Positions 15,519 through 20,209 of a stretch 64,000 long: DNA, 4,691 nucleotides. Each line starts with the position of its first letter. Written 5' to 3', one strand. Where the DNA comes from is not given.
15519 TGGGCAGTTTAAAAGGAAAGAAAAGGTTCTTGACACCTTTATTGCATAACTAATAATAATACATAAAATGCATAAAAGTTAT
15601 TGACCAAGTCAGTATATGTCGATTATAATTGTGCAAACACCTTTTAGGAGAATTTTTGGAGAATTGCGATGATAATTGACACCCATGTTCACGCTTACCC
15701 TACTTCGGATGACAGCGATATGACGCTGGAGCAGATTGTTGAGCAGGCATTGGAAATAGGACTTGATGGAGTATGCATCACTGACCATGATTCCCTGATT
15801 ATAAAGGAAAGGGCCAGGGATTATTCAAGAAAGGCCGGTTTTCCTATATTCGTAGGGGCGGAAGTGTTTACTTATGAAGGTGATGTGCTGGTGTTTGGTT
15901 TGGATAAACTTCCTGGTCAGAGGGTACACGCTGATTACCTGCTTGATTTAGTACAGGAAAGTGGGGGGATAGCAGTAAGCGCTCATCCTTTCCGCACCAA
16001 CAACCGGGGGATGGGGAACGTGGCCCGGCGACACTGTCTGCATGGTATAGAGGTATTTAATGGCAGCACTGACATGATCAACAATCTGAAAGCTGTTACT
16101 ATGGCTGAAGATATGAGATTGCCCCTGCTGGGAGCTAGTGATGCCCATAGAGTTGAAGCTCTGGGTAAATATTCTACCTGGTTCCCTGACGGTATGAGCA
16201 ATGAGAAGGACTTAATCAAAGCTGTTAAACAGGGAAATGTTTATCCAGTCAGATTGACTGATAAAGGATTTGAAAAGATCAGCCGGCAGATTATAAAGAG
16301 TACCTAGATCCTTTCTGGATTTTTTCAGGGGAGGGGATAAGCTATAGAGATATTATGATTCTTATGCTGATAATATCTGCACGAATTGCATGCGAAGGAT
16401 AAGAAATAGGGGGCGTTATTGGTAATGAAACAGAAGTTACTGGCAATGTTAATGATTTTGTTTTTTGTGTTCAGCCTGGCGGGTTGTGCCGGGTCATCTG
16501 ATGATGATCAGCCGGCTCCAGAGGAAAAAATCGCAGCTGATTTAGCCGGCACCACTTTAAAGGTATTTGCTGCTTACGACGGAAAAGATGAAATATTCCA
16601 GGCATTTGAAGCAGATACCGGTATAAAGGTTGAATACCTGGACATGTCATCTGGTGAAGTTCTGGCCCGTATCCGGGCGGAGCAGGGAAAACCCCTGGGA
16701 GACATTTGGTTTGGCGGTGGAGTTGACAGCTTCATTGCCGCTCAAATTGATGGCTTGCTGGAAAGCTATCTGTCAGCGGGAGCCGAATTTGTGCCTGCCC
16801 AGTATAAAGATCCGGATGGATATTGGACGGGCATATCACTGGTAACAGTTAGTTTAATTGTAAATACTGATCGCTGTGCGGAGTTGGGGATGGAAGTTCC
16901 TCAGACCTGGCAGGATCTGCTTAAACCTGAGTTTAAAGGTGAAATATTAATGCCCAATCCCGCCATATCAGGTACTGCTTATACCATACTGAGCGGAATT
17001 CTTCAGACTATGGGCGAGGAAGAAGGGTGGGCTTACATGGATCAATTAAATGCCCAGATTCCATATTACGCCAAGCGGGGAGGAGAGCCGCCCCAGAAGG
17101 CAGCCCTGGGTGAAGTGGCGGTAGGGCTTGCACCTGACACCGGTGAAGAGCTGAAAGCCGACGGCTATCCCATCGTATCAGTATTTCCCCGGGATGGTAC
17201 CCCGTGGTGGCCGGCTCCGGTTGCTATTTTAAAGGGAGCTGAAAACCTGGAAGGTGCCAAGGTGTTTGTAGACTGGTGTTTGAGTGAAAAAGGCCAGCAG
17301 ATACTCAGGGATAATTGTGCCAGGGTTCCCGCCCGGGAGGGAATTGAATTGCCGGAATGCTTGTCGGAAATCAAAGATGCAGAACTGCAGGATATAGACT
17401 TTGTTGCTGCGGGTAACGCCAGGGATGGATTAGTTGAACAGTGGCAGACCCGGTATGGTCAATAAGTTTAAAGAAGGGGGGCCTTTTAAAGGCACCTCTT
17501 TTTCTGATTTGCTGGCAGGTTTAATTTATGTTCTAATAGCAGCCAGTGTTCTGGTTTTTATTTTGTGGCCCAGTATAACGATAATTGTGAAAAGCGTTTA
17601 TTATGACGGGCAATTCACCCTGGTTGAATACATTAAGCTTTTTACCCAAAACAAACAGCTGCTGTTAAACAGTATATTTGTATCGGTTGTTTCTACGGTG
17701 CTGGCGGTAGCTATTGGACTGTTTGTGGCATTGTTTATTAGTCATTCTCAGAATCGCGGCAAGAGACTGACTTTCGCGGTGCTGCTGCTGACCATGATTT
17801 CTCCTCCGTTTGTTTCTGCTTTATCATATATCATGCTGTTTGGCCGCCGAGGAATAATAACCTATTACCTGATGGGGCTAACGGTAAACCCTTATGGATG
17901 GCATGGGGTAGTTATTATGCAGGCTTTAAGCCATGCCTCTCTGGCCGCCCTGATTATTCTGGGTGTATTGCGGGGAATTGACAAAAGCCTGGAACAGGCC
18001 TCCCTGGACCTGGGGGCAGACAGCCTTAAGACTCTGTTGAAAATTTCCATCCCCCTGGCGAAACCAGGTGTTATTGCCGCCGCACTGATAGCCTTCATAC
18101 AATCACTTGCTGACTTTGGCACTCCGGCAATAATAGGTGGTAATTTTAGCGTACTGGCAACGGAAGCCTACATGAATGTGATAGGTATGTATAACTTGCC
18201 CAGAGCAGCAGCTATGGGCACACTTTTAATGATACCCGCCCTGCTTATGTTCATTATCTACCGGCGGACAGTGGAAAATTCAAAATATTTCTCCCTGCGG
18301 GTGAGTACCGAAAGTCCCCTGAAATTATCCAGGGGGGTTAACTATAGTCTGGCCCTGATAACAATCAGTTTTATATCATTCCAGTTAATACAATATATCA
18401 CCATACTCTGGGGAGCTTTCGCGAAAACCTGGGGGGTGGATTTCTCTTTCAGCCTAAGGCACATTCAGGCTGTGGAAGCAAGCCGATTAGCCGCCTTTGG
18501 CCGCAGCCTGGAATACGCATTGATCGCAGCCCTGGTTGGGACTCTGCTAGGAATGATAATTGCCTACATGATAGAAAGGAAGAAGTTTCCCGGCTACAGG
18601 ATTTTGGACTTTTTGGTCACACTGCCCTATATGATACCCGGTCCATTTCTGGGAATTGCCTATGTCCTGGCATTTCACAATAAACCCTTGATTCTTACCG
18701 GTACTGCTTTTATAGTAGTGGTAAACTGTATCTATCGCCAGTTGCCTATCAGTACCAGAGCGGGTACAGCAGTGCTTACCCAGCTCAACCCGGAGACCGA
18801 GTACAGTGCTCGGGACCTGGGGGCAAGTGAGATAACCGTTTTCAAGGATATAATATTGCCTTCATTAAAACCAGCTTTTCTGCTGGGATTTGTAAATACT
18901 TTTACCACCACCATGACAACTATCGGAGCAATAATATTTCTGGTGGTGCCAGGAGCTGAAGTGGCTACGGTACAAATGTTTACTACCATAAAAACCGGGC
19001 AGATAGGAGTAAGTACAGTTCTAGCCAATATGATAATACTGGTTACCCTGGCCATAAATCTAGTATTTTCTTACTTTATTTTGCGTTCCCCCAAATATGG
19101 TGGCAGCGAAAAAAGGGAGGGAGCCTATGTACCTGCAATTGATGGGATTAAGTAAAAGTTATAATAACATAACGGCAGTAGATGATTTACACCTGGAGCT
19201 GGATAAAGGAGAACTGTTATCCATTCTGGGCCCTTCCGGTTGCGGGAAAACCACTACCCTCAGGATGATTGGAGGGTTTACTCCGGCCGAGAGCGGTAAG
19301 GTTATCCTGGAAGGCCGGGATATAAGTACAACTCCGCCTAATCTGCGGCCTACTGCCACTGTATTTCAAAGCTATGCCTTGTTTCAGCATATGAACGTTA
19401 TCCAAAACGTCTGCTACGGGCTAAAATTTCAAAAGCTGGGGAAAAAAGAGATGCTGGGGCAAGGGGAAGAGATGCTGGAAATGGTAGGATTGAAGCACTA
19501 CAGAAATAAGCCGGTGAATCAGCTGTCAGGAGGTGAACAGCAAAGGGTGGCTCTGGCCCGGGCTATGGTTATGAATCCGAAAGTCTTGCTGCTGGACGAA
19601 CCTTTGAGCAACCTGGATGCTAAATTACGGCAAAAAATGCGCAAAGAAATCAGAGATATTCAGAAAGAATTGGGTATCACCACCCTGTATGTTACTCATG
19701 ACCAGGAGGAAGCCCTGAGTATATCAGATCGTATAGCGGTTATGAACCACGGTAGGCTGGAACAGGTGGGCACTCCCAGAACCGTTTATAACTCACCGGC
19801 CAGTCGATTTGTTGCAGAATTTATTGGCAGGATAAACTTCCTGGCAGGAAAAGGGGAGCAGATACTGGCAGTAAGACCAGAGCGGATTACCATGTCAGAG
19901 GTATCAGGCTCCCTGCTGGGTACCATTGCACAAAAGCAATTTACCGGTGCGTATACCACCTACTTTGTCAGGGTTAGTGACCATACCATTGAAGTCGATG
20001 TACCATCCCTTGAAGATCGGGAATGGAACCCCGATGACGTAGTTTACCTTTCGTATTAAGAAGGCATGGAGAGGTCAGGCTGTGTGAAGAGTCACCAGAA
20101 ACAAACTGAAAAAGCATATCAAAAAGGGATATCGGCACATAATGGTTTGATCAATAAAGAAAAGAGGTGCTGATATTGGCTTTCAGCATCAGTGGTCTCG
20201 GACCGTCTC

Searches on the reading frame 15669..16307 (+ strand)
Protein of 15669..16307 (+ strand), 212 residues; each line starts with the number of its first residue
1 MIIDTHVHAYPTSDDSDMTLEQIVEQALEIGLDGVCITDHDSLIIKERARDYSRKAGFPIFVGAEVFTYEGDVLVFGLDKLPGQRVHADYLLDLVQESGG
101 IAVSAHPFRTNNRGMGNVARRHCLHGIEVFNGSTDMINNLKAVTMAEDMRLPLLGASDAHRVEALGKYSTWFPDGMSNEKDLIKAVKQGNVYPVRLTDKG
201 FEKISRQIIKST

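Call 68: search_protein_families(library=pfam, proteins=[window:15669-16307:+], max_evalue=0.00001)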
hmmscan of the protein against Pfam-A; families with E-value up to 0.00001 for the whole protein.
window:15669-16307:+ (212 aa): 2 families
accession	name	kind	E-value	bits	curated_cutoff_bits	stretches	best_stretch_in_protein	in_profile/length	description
PF13263.12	PHP_C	-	2.9e-15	56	21.3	1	138-191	3-56/56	PHP-associated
PF02811.25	PHP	-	2e-09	38.4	26.4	1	4-67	1-64/164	PHP domain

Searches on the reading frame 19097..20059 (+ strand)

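Call 68: search_protein_families(library=pfam, proteins=[window:19097-20059:+], max_evalue=0.00001)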
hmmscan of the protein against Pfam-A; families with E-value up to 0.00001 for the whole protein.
window:19097-20059:+ (320 aa): 2 families
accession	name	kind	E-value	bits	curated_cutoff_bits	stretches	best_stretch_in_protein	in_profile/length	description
PF00005.33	ABC_tran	-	6.6e-34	117.9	25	1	29-170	2-136/137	ABC transporter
PF08402.16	TOBE_2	-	5.6e-08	33.2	21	1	257-319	1-67/76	TOBE domain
